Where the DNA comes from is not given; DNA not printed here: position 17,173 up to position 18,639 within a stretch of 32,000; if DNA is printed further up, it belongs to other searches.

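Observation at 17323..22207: Tightly coupled five-gene operon of unassigned pathway: LLM monooxygenase, DUF1185, alpha/beta hydrolase, ALDH, DMT transporter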

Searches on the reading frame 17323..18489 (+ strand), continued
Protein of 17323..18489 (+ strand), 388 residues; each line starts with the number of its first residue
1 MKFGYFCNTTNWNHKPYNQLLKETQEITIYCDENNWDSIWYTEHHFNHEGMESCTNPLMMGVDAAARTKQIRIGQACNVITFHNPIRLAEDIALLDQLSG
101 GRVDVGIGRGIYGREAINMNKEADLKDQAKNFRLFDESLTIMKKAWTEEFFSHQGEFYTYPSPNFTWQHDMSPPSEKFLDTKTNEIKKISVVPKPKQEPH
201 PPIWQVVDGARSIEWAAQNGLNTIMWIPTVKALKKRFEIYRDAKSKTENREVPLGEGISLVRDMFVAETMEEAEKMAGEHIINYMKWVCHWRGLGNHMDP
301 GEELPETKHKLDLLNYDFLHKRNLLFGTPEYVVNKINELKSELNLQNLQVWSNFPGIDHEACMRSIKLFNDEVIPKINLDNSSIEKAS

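Call 39: list_cluster_members(proteins=[P0122, P0126, P0127, P0128, P0129, P0132, P0133, P0135, P0139, P0140])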
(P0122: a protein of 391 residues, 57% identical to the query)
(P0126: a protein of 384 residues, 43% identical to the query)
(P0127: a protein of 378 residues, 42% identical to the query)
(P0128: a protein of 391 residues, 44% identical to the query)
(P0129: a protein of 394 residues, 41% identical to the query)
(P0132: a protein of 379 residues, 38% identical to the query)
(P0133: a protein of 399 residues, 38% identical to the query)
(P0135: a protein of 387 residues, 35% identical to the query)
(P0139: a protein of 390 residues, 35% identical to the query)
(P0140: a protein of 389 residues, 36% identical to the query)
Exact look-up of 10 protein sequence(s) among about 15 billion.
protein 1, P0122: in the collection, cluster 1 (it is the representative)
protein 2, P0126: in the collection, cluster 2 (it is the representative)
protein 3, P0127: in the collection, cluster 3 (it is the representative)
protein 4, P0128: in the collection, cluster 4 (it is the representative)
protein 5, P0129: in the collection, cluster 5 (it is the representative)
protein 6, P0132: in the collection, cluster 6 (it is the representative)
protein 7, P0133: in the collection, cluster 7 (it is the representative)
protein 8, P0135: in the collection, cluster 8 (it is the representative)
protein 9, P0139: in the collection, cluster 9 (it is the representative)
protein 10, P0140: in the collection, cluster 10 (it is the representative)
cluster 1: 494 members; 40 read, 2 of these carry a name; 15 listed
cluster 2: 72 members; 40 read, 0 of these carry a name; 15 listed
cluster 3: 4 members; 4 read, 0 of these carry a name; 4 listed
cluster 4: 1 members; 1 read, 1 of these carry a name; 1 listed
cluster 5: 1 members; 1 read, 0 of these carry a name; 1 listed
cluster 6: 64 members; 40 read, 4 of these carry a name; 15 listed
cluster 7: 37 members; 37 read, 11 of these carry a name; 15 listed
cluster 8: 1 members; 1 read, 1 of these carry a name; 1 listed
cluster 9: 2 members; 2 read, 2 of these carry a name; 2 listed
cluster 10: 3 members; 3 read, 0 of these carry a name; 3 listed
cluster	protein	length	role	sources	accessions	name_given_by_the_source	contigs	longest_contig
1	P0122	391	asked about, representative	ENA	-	-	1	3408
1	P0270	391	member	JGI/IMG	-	alkanesulfonate monooxygenase SsuD/methylene tetrahydromethanopterin reductase-like ...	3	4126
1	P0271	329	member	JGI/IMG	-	alkanesulfonate monooxygenase SsuD/methylene tetrahydromethanopterin reductase-like ...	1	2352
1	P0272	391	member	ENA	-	-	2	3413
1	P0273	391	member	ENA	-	-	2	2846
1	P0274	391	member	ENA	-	-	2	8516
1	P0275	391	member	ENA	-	-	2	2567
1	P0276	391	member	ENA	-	-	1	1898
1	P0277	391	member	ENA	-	-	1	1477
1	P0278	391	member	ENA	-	-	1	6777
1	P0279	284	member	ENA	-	-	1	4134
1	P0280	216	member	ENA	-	-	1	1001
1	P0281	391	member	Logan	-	-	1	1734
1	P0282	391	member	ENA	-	-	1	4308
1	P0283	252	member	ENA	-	-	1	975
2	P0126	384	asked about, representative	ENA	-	-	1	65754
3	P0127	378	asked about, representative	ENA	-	-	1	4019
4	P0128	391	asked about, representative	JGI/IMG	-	alkanesulfonate monooxygenase SsuD/methylene tetrahydromethanopterin reductase-like ...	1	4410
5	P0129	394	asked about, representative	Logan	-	-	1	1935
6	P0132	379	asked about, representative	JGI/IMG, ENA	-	-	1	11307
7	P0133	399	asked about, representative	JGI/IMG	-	alkanesulfonate monooxygenase SsuD/methylene tetrahydromethanopterin reductase-like ...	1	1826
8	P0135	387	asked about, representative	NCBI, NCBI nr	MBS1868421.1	MAG: LLM class flavin-dependent oxidoreductase [Actinobacteria bacterium] | LLM class flavin-dependent oxidoreductase [Actinomycetota bacterium]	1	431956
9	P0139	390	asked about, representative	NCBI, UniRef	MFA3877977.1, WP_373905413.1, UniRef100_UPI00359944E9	LLM class flavin-dependent oxidoreductase [Streptomyces sp. MMCC 100] | LLM class flavin-dependent oxidoreductase n=1 Tax=Streptomyces sp. MMCC 100 TaxID=3163555 ...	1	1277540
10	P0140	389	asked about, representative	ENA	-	-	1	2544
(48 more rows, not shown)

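Call 47: find_related_loci(query=A1, collection=genome_contigs, flank=9000)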
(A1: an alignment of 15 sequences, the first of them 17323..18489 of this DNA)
Query A1 (388 aa) in genome_contigs; peptide patterns used: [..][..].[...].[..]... (x = any residue, [..] = any of these).
600 stretches matched a pattern (row limit reached: there are more); 591 encode a relative of the query (tblastn E <= 1e-3); the best 80 are kept; 80 distinct loci.
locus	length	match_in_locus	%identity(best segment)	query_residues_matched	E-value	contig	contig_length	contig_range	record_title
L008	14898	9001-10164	96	1-388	0e+0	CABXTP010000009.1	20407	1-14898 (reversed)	MAG: uncultured Pelagibacteraceae bacterium isolate AG-325-D03 genome assembly, contig: AG-325-D03_NODE_9, whole genome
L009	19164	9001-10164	94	1-388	0e+0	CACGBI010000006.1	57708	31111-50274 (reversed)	uncultured Pelagibacteraceae bacterium isolate AG-422-C07 genome assembly, contig: AG-422-C07_NODE_6, whole genome shotg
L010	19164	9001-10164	94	1-388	0e+0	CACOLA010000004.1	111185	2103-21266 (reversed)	MAG: uncultured Pelagibacteraceae bacterium isolate AH-321-N11 genome assembly, contig: AH-321-N11_NODE_4, whole genome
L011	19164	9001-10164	82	1-388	0e+0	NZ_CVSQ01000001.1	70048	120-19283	Candidatus Pelagibacter communis strain SCGC AAA795-O19, whole genome shotgun sequence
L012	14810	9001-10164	80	1-388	0e+0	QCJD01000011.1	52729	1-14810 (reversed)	Pelagibacteraceae bacterium AG-404-N13 Ga0172146_111, whole genome shotgun sequence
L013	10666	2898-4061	80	1-388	0e+0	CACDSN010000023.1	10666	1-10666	uncultured Pelagibacteraceae bacterium isolate AG-390-C19 genome assembly, contig: AG-390-C19_NODE_23, whole genome shot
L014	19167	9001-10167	76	1-388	0e+0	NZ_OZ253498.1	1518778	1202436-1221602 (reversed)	MAG: Candidatus Pelagibacter sp. isolate 889f7c17-7da4-4ff8-91a8-dce34311ef5b chromosome 1, complete sequence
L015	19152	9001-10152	77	1-385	0e+0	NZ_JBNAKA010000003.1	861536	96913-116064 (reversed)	Candidatus Pelagibacter sp. HIMB1748 HIMB1748-00000000003, whole genome shotgun sequence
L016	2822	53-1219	76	1-388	0e+0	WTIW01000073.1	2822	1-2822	MAG: Pelagibacteraceae bacterium isolate PL36325bin_39 NODE_19228_length_2822_cov_42.169498, whole genome shotgun sequen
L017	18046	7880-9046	76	1-388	0e+0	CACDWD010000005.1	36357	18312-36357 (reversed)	uncultured Pelagibacteraceae bacterium isolate AG-390-F05 genome assembly, contig: AG-390-F05_NODE_5, whole genome shotg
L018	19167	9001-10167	76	1-388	0e+0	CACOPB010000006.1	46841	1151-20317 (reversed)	MAG: uncultured Pelagibacteraceae bacterium isolate AH-324-F03 genome assembly, contig: AH-324-F03_NODE_6, whole genome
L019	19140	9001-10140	78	1-380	0e+0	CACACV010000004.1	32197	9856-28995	uncultured Pelagibacteraceae bacterium isolate AG-343-F19 genome assembly, contig: AG-343-F19_NODE_4, whole genome shotg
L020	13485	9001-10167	76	1-388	0e+0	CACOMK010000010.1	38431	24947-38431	MAG: uncultured Pelagibacteraceae bacterium isolate AH-324-A02 genome assembly, contig: AH-324-A02_NODE_10, whole genome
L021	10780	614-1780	75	1-388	0e+0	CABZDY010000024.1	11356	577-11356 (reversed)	MAG: uncultured Pelagibacteraceae bacterium isolate AG-337-D19 genome assembly, contig: AG-337-D19_NODE_24, whole genome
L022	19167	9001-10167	75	1-388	0e+0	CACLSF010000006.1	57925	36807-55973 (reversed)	uncultured Pelagibacteraceae bacterium isolate AG-470-I02 genome assembly, contig: AG-470-I02_NODE_6, whole genome shotg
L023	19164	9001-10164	75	1-388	0e+0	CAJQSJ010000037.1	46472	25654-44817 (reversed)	MAG: uncultured Pelagibacteraceae bacterium isolate RIS_SAG_32 genome assembly, contig: c_000000002534, whole genome sho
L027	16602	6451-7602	71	1-384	0e+0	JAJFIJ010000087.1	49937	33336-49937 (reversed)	MAG: Rhodospirillales bacterium isolate OFTM364 OFTM364_86, whole genome shotgun sequence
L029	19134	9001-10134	57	1-377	4e-163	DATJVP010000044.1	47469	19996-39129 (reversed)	MAG TPA_asm: Stellaceae bacterium isolate SMAG_U15076 k141_4838584, whole genome shotgun sequence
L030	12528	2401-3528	56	1-375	2e-156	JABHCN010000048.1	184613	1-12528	MAG: Actinomycetota bacterium isolate SI037_bin109 k141_817775, whole genome shotgun sequence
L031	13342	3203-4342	58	1-383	2e-154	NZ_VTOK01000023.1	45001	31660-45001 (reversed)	Alteribacillus sp. YIM 98480 Scaffold23, whole genome shotgun sequence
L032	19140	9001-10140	55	1-384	2e-145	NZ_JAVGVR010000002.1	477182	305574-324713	Bacillus salipaludis strain PS3-36 contig_2, whole genome shotgun sequence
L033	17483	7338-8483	51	1-386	2e-136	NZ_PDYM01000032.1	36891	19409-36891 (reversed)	Sporosarcina sp. P13 contig-150_31, whole genome shotgun sequence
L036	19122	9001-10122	51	1-378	2e-130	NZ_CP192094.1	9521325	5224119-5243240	Nocardia sp. CA-084685 chromosome, complete genome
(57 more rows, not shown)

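Call 54: search_protein_families(library=pfam, proteins=[L015:10167-11870:+, L015:7724-8878:+, L015:6704-7672:+, L015:5754-6707:+, L036:13898-14476:+, L036:6545-8041:-, L036:15782-17086:+, L036:8235-8987:+, L036:10556-11299:+])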
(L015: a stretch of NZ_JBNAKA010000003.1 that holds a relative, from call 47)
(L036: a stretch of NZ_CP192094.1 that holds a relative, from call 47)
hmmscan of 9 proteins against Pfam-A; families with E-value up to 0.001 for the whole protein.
L015:10167-11870:+ (567 aa): 4 families
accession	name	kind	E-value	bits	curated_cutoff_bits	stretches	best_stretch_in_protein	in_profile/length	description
PF02775.26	TPP_enzyme_C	-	1.4e-38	132.5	21.9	1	399-546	1-151/151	Thiamine pyrophosphate enzyme, C-terminal TPP binding domain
PF02776.23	TPP_enzyme_N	-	3.2e-32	111.2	26.8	1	9-126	2-119/119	Thiamine pyrophosphate enzyme, N-terminal TPP binding domain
PF00205.28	TPP_enzyme_M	-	1.3e-31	109.5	30.4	1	199-334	1-136/137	Thiamine pyrophosphate enzyme, central domain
PF02552.22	CO_dh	-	0.00083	19.6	21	0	197-244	22-70/168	CO dehydrogenase beta subunit/acetyl-CoA synthase epsilon subunit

L015:7724-8878:+ (384 aa): 2 families
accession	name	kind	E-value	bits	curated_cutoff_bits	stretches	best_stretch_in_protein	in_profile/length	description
PF01266.30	DAO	-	3.3e-49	168.7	27.9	1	7-321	1-316/353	FAD dependent oxidoreductase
PF13450.12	NAD_binding_8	-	0.00027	21.6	21.9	1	10-52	1-41/68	NAD(P)-binding Rossmann-like domain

L015:6704-7672:+ (322 aa): 2 families
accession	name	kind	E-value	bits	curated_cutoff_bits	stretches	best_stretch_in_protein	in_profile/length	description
PF03171.26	2OG-FeII_Oxy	-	1.1e-24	87.1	23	1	179-283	4-101/101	2OG-Fe(II) oxygenase superfamily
PF14226.12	DIOX_N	-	1.9e-16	61.2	27.3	1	6-106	1-88/117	non-haem dioxygenase in morphine synthesis N-terminal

L015:5754-6707:+ (317 aa): 1 family
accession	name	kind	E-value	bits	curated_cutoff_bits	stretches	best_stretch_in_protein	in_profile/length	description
PF00892.27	EamA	-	2.1e-27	96.5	28.2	2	8-140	2-134/135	EamA-like transporter family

L036:13898-14476:+ (192 aa): 1 family
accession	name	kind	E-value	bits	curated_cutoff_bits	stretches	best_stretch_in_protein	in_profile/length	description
PF01613.24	Flavin_Reduct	-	2.4e-37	128.8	27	1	42-183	2-151/153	Flavin reductase like domain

L036:6545-8041:- (498 aa): 1 family
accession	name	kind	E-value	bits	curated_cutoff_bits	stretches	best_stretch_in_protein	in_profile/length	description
PF02133.21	Transp_cyt_pur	-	3.5e-40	138.6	23.5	1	36-450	2-440/440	Permease for cytosine/purines, uracil, thiamine, allantoin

L036:15782-17086:+ (434 aa): 2 families
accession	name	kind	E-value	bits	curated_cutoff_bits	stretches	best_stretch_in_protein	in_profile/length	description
PF13556.12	HTH_30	-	5.2e-19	68.2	27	1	371-427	1-57/59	PucR C-terminal helix-turn-helix domain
PF17853.6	GGDEF_2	-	0.00042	21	24.5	0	208-322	11-112/116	GGDEF-like domain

L036:8235-8987:+ (250 aa): 2 families
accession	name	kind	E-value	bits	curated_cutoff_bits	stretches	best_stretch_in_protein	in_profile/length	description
PF00392.27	GntR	-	1.5e-23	82.6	27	1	21-82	2-64/64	Bacterial regulatory proteins, gntR family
PF07729.17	FCD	-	5.7e-22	78.9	24.3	1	92-217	1-124/125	FCD domain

L036:10556-11299:+ (247 aa): 1 family
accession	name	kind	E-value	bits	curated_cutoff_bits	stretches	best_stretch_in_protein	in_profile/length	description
PF06684.16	AA_synth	-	8.8e-57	191.8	27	1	67-240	1-174/175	Amino acid synthesis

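Call 62: search_protein_families(library=pfam, proteins=[L031:7295-8293:+, L031:8731-10311:+, L032:13069-13629:+, L032:13697-14005:+, L032:6578-7954:-, L033:5703-7283:+, L033:11349-11870:+, L027:9959-10450:+, L030:6399-7208:+, L030:7408-8805:+])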
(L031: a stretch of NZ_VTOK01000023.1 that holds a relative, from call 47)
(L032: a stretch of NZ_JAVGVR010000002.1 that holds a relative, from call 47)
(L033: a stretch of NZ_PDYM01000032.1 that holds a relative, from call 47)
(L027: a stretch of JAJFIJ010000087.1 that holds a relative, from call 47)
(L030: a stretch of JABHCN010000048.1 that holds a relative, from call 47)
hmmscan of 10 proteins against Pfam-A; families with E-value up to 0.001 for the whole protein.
L031:7295-8293:+ (332 aa): 2 families
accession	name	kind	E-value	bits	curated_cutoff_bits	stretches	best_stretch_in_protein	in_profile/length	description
PF00926.24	DHBP_synthase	-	8.4e-39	133.5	26.4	1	6-189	2-189/191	3,4-dihydroxy-2-butanone 4-phosphate synthase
PF01687.23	Flavokinase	-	8.9e-09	36.1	19.6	1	212-318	19-124/124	Riboflavin kinase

L031:8731-10311:+ (526 aa): 1 family
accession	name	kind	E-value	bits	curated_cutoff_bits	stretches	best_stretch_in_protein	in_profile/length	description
PF02028.23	BCCT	-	1.2e-136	456.5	27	1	14-498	1-483/485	BCCT, betaine/carnitine/choline family transporter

L032:13069-13629:+ (186 aa): 2 families
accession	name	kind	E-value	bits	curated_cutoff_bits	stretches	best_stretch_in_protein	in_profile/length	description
PF03358.20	FMN_red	-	3.1e-31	108.5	24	1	1-145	1-150/152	NADPH-dependent FMN reductase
PF02525.22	Flavodoxin_2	-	1.4e-08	35.1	27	1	1-100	1-110/198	Flavodoxin-like fold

L032:13697-14005:+ (102 aa): 0 families

L032:6578-7954:- (458 aa): 1 family
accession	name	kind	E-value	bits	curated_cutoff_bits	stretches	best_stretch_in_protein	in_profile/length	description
PF02133.21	Transp_cyt_pur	-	1.1e-91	308.3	23.5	1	10-428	1-440/440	Permease for cytosine/purines, uracil, thiamine, allantoin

L033:5703-7283:+ (526 aa): 1 family
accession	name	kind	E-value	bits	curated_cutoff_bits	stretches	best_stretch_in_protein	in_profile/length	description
PF02028.23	BCCT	-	1.1e-124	417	27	1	15-494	1-478/485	BCCT, betaine/carnitine/choline family transporter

L033:11349-11870:+ (173 aa): 1 family
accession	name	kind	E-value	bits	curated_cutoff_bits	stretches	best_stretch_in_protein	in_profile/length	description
PF01613.24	Flavin_Reduct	-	1e-42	146.3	27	1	17-161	1-151/153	Flavin reductase like domain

L027:9959-10450:+ (163 aa): 1 family
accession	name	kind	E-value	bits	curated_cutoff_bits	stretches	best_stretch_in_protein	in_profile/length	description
PF01613.24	Flavin_Reduct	-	3.3e-41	141.4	27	1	11-156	1-151/153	Flavin reductase like domain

L030:6399-7208:+ (269 aa): 2 families
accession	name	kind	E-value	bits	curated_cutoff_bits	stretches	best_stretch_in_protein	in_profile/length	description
PF20789.3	4HBT_3C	-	2.1e-28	99.7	24.1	1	129-261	1-139/140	Acyl-CoA thioesterase C-terminal domain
PF13622.12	4HBT_3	-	3.2e-19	69.4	24.3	1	24-106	2-82/83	Acyl-CoA thioesterase N-terminal domain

L030:7408-8805:+ (465 aa): 5 families
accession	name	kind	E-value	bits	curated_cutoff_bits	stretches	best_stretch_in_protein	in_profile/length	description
PF01494.25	FAD_binding_3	-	4.1e-31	108.9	22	1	54-407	3-346/349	FAD binding domain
PF01266.30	DAO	-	1.1e-05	25.6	27.9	1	54-83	1-30/353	FAD dependent oxidoreductase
PF13450.12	NAD_binding_8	-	9.3e-05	23.1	21.9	1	57-83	1-27/68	NAD(P)-binding Rossmann-like domain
PF04820.20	Trp_halogenase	-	0.00017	21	21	1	54-112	1-62/458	Tryptophan halogenase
PF00070.33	Pyr_redox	-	0.00068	20.5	22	0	54-88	1-35/82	Pyridine nucleotide-disulphide oxidoreductase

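Call 66: search_protein_families(library=ncbifam, proteins=[L030:306-1085:+, L030:995-2251:+, L023:6489-7703:-], max_evalue=1e-10)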
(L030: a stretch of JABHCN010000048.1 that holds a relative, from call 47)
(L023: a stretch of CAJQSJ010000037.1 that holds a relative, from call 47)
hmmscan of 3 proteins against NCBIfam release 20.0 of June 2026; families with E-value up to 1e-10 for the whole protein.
L030:306-1085:+ (259 aa): 2 families
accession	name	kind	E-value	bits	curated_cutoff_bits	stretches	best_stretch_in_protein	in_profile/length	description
TIGR02990.1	ectoine_eutA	equivalog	1.3e-59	201.6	318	1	20-251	7-238/239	ectoine utilization protein EutA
NF052327.1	arylmal_decarb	equivalog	4.9e-25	88.5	225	1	110-251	89-231/231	arylmalonate decarboxylase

L030:995-2251:+ (418 aa): 8 families
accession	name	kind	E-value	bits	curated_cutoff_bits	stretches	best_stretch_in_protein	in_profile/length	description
NF040821.1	dipep_PepQ_Arch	equivalog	6.2e-28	97.8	630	1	170-407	101-339/346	Xaa-Pro dipeptidase PepQ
NF007310.0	PRK09795.1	equivalog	2.1e-21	76.1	393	1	185-409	121-351/361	aminopeptidase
NF011720.0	PRK15173.1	subfamily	1.7e-20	73.3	420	1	171-409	95-335/343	peptidase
NF011173.0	PRK14575.1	equivalog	2.3e-20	72.9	850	1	171-409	158-398/406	putative peptidase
NF011174.0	PRK14576.1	subfamily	6.3e-17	61.5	487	1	174-408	160-396/405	putative endopeptidase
TIGR00500.1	met_pdase_I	equivalog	1.1e-14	54.6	171.35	1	191-395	3-216/247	type I methionyl aminopeptidase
NF038259.1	ectoine_DoeA_2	exception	3.7e-14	52.2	575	1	39-384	9-345/386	ectoine hydrolase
TIGR02993.1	ectoine_eutD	equivalog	1.4e-13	50.8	613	1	39-409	6-383/391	ectoine hydrolase DoeA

L023:6489-7703:- (404 aa): 7 families
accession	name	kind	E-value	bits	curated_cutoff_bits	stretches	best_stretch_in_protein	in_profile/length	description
NF040821.1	dipep_PepQ_Arch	equivalog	8.4e-33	113.8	630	1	27-393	2-340/346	Xaa-Pro dipeptidase PepQ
NF007310.0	PRK09795.1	equivalog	1.3e-27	96.6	393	1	27-391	3-348/361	aminopeptidase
TIGR02993.1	ectoine_eutD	equivalog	1e-19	71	613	1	15-359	2-353/391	ectoine hydrolase DoeA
NF038259.1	ectoine_DoeA_2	exception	4e-19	68.6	575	1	17-389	7-374/386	ectoine hydrolase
TIGR00500.1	met_pdase_I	equivalog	3.6e-18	66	171.35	1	160-366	3-206/247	type I methionyl aminopeptidase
NF011173.0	PRK14575.1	equivalog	5.6e-12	45.3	850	0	121-361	139-369/406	putative peptidase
NF011174.0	PRK14576.1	subfamily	7.9e-12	44.7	487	0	125-392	142-395/405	putative endopeptidase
